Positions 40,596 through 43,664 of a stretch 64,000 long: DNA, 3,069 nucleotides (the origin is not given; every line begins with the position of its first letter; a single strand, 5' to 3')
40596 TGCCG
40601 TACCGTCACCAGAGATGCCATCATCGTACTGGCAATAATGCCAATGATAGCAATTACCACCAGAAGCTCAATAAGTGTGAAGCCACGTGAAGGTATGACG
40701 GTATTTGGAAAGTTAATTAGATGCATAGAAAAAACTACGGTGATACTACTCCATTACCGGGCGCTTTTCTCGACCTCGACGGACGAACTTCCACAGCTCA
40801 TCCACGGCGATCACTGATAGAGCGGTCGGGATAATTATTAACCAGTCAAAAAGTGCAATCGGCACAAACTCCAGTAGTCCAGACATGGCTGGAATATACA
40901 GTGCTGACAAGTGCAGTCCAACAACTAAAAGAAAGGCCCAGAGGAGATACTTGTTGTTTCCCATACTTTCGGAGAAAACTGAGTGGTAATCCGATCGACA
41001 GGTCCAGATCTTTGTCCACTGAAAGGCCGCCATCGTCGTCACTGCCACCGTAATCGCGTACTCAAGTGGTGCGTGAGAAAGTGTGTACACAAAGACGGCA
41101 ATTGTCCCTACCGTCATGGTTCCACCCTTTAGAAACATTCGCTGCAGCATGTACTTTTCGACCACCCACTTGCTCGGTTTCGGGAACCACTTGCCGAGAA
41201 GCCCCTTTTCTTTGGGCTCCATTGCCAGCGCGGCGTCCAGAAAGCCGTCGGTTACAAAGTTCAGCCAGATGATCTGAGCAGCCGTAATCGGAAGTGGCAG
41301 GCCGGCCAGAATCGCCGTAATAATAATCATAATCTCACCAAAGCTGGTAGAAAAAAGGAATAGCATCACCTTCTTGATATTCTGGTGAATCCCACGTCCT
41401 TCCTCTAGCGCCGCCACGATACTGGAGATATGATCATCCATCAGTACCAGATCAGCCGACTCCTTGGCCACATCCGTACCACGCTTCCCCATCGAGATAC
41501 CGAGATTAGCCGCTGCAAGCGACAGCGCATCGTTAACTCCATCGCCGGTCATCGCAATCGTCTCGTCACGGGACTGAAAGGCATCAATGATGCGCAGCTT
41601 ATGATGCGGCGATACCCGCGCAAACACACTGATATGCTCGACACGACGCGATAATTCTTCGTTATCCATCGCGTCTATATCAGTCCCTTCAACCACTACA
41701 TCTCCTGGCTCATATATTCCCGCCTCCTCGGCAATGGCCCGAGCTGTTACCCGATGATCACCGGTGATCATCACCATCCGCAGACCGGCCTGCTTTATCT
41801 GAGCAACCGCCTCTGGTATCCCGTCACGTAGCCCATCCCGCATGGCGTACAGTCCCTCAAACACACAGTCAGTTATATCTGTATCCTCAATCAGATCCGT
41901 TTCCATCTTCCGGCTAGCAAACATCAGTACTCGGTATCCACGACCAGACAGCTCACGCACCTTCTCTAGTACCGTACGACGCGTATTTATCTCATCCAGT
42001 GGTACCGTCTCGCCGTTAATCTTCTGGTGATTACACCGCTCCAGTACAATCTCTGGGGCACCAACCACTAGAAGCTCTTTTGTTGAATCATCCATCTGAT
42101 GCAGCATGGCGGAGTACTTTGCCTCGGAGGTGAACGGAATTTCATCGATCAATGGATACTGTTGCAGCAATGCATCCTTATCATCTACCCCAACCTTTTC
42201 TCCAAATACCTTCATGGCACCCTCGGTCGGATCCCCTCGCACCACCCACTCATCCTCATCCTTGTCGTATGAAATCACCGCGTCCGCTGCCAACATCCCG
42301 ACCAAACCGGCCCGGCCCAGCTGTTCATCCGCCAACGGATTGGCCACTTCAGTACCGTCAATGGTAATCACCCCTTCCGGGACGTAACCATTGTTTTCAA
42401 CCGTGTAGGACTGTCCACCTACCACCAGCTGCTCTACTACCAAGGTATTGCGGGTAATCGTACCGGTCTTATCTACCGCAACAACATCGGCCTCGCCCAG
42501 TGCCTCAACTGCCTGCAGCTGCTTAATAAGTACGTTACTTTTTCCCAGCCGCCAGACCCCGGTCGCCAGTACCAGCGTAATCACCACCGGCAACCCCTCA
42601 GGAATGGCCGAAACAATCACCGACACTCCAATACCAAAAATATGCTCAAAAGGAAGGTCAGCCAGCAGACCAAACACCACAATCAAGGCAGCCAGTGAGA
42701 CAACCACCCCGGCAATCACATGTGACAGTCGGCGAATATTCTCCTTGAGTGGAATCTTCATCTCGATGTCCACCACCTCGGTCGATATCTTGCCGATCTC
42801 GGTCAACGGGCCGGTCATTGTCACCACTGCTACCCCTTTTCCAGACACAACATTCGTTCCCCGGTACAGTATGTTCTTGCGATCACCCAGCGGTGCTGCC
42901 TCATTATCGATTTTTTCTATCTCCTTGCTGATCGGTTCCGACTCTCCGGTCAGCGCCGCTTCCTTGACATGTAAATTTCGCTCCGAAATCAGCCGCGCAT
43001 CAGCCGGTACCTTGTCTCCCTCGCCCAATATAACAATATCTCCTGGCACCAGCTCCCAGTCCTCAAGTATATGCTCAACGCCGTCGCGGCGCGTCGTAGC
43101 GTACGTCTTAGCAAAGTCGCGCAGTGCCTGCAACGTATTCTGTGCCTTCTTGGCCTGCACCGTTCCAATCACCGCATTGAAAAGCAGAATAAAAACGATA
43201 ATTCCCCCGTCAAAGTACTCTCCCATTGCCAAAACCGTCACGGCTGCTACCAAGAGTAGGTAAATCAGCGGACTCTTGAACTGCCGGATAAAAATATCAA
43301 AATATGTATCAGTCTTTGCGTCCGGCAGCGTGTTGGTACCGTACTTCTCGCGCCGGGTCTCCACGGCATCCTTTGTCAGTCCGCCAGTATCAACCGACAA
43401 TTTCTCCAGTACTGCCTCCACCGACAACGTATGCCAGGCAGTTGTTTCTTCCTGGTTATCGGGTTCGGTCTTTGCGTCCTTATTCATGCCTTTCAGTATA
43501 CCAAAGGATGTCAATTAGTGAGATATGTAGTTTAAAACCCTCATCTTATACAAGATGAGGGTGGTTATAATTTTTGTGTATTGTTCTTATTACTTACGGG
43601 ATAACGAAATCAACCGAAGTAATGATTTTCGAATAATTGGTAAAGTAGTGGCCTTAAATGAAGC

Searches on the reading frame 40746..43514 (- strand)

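Call 53: search_protein_families(library=pfam, proteins=[window:40746-43514:-], max_evalue=0.0001)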
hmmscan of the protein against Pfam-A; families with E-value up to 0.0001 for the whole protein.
window:40746-43514:- (922 aa): 5 families
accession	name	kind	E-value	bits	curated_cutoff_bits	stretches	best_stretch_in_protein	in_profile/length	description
PF00122.25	E1-E2_ATPase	-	2.2e-41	141.8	28.1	1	135-325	3-180/181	E1-E2 ATPase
PF00689.26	Cation_ATPase_C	-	3.2e-38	131.7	27.3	1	740-911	1-175/175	Cation transporting ATPase, C-terminus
PF00690.31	Cation_ATPase_N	-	1.3e-20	73.2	20.4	1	27-92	1-67/69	Cation transporter/ATPase, N-terminus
PF00702.32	Hydrolase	-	7e-19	69.4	26.4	1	537-670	72-191/191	haloacid dehalogenase-like hydrolase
PF13246.12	Cation_ATPase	-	2.1e-18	66.6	21.7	1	408-496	2-90/91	Cation transport ATPase (P-type)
